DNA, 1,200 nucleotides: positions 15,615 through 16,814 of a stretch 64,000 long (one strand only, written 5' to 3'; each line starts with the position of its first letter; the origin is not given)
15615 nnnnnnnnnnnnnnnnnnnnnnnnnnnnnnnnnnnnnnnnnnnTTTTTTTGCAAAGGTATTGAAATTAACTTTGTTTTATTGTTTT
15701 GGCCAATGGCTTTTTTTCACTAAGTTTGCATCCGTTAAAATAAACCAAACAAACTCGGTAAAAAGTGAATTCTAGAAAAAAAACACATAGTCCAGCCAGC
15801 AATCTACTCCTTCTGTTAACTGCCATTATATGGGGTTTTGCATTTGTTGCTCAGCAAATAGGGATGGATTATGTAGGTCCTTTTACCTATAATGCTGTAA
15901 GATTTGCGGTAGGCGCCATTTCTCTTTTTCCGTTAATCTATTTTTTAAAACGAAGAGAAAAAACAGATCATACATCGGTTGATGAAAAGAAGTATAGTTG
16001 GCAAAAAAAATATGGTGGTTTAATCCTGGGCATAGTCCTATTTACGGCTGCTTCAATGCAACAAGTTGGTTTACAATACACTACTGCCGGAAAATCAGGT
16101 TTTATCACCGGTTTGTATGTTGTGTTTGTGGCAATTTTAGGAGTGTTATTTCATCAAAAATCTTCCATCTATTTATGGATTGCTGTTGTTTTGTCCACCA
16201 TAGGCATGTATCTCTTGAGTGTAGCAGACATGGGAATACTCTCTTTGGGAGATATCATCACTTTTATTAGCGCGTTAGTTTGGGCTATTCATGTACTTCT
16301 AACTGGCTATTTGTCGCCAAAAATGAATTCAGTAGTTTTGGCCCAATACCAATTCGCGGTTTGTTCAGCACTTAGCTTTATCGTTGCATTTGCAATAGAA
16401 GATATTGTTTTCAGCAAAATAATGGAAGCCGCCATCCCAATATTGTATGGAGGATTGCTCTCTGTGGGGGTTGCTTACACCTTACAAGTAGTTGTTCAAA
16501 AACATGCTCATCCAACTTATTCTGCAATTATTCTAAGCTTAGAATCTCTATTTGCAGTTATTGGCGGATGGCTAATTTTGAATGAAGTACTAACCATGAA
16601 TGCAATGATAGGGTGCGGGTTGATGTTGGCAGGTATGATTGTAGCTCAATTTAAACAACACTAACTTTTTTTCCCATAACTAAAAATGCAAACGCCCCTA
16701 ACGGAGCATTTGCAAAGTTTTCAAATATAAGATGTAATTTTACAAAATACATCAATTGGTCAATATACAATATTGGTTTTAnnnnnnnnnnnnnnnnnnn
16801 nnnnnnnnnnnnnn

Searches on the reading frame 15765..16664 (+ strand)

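Call 38: search_protein_families(library=pfam, proteins=[window:15765-16664:+], max_evalue=0.001)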
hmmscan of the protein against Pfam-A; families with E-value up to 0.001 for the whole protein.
window:15765-16664:+ (299 aa): 1 family
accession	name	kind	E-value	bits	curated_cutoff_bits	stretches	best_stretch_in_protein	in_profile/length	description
PF00892.27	EamA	-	1e-37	129.8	28.2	2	13-152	4-134/135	EamA-like transporter family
